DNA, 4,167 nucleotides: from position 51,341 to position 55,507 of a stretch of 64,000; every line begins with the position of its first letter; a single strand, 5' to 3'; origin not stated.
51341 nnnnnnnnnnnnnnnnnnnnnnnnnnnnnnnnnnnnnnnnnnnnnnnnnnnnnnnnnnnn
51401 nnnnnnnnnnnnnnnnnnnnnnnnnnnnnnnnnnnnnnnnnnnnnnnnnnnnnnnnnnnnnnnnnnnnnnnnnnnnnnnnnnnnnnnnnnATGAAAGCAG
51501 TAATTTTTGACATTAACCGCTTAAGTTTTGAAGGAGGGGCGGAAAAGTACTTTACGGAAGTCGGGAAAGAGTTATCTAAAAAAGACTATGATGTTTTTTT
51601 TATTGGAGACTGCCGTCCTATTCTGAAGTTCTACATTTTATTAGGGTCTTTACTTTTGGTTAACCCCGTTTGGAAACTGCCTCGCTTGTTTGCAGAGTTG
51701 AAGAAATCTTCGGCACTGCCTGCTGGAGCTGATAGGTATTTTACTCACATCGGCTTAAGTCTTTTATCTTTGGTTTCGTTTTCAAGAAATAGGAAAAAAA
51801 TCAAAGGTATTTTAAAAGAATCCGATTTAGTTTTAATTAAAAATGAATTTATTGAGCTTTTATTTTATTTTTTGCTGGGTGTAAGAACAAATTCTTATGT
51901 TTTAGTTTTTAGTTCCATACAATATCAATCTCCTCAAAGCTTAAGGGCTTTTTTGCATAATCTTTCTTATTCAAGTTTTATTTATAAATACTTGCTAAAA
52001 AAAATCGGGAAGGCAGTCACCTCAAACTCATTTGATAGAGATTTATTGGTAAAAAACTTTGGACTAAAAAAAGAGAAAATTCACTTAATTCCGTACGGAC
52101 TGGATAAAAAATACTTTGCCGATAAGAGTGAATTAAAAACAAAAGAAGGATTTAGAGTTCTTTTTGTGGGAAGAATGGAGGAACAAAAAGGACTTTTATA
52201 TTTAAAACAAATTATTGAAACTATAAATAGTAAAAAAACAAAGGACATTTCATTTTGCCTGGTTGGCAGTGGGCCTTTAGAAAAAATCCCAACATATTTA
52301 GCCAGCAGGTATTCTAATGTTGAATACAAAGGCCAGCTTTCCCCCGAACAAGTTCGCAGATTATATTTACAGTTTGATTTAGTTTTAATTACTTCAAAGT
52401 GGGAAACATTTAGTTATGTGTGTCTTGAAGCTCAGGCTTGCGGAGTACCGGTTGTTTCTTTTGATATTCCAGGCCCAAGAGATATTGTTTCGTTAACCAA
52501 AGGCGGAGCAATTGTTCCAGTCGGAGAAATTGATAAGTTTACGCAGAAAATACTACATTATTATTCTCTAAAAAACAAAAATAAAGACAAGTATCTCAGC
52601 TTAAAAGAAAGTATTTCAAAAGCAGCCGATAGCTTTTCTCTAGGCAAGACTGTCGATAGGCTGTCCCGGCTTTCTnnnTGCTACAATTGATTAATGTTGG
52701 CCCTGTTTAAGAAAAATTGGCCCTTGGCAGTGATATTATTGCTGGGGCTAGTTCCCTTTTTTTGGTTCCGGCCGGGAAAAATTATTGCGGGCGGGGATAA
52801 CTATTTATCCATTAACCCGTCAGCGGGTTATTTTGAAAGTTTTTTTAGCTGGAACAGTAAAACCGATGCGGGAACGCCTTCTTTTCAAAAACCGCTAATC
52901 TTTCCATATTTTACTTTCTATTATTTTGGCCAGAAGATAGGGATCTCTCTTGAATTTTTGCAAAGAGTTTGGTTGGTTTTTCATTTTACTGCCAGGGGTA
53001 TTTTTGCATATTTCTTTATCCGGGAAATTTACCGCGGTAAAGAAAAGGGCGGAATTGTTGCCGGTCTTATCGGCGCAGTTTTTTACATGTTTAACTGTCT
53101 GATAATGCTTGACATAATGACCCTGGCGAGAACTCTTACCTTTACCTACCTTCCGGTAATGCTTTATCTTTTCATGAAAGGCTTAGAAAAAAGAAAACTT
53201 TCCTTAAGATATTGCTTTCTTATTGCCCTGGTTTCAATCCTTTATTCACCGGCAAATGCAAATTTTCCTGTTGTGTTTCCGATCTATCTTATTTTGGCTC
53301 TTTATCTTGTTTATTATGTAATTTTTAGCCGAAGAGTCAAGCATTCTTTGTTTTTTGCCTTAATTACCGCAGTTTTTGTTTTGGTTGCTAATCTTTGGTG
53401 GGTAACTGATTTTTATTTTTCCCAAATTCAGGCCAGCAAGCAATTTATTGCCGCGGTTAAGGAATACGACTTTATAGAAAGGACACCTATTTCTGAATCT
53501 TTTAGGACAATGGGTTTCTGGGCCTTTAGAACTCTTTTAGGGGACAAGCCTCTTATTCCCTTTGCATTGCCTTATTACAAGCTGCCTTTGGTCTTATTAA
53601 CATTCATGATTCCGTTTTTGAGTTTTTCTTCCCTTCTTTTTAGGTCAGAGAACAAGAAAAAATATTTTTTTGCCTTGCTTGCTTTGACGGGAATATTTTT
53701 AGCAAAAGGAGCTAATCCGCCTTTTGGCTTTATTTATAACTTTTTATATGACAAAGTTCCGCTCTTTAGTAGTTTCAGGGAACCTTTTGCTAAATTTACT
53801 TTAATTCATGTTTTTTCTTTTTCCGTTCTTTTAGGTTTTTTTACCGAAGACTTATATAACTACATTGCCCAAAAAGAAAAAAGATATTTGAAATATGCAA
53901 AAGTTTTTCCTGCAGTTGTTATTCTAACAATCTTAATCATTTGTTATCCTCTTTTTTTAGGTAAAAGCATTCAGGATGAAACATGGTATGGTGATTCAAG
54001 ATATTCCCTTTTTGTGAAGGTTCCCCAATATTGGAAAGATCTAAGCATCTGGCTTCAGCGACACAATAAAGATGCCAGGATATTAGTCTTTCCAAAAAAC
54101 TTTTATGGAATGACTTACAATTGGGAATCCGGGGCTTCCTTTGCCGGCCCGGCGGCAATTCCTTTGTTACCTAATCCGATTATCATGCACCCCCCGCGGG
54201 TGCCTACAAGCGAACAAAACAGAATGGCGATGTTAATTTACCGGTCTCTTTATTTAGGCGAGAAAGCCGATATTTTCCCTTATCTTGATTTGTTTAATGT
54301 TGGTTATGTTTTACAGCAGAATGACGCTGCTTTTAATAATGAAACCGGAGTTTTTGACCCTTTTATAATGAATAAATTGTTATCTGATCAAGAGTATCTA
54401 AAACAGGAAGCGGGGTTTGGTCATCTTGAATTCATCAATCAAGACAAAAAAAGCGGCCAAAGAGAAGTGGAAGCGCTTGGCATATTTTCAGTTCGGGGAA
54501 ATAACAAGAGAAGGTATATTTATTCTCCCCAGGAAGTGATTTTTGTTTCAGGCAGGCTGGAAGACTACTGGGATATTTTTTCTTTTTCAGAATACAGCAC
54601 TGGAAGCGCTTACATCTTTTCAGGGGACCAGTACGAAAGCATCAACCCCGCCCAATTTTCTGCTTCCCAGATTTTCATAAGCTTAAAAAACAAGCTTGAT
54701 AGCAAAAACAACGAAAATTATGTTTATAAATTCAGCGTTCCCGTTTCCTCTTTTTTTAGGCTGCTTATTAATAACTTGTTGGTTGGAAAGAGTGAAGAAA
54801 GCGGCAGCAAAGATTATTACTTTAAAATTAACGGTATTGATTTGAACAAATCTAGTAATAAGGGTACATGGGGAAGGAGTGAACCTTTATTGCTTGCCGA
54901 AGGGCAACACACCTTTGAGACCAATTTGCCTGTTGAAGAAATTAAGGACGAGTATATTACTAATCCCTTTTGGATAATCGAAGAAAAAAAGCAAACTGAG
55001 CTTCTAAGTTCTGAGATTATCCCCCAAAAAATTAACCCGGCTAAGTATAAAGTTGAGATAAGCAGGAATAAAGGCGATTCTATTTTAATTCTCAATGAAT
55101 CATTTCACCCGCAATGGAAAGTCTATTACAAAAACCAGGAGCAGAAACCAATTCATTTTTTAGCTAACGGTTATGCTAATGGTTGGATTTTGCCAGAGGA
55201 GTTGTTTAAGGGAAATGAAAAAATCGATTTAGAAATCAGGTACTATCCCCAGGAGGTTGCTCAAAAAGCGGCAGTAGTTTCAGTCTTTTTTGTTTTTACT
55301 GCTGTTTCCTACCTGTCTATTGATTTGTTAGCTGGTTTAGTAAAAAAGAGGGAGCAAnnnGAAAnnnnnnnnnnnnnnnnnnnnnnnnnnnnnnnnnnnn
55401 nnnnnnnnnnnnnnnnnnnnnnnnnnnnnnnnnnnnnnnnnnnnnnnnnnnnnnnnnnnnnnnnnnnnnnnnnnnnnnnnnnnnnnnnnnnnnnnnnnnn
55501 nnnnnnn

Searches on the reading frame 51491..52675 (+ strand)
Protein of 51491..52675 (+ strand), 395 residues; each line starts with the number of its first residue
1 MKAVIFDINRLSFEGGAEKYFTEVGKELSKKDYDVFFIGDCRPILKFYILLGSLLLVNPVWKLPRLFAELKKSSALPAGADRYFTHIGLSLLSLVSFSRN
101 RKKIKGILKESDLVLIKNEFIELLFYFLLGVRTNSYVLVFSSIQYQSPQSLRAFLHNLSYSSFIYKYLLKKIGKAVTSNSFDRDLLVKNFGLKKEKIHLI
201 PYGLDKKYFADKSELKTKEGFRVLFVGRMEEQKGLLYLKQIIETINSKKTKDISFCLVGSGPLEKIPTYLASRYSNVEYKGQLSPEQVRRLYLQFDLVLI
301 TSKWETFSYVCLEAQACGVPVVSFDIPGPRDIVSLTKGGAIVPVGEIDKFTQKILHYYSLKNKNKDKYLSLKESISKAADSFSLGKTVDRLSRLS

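Call 20: search_protein_families(library=pfam, proteins=[window:51491-52675:+], max_evalue=0.001)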
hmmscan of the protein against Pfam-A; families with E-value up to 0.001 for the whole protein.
window:51491-52675:+ (395 aa): 5 families
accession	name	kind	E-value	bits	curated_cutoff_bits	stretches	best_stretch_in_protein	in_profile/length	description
PF00534.26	Glycos_transf_1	-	7e-29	101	26.4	1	211-365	6-163/172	Glycosyl transferases group 1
PF13692.12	Glyco_trans_1_4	-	3.8e-27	95.7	27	1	222-357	3-139/142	Glycosyl transferases group 1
PF20706.3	GT4-conflict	-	2.6e-07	30.4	26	1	193-322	170-309/385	Family 4 Glycosyltransferase in conflict systems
PF13439.12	Glyco_transf_4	-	5.2e-06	27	28.5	0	161-205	123-167/170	Glycosyltransferase Family 4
PF13524.12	Glyco_trans_1_2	-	1.4e-05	25.5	25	1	240-328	4-84/144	Glycosyl transferase-like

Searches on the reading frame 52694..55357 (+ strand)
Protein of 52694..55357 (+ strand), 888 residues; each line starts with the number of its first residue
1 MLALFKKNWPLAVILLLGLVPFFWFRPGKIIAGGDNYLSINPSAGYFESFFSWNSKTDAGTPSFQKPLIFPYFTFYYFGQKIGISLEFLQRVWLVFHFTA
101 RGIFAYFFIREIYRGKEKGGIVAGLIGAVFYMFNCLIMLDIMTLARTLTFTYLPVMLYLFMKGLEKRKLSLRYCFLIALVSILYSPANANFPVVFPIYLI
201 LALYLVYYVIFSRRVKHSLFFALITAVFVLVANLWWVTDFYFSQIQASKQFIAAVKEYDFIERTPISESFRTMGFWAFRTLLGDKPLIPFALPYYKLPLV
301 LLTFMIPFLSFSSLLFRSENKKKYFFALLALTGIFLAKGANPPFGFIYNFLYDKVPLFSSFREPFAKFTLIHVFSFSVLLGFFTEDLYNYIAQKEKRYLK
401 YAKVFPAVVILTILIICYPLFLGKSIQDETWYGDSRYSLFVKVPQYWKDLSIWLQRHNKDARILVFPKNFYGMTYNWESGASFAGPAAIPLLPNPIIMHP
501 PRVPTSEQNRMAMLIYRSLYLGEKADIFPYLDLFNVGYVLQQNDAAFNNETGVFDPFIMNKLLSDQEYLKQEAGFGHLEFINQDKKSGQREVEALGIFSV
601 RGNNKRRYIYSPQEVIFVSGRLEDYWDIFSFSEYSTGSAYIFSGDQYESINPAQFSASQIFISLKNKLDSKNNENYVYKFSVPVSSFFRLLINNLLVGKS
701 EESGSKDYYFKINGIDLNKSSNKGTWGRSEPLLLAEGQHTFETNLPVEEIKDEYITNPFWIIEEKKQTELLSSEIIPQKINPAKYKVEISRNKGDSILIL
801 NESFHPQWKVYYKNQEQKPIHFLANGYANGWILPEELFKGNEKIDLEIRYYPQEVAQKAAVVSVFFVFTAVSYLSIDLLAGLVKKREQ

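Call 70: search_protein_families(library=pfam, proteins=[window:52694-55357:+], max_evalue=0.001)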
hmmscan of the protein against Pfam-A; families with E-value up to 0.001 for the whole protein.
window:52694-55357:+ (888 aa): 1 family
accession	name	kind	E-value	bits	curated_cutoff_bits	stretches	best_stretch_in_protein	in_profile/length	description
PF11847.13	GT-C_AftD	-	9.1e-20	70.6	26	1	22-651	6-620/661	Alpha-(1->3)-arabinofuranosyltransferase, N-terminal GT-C domain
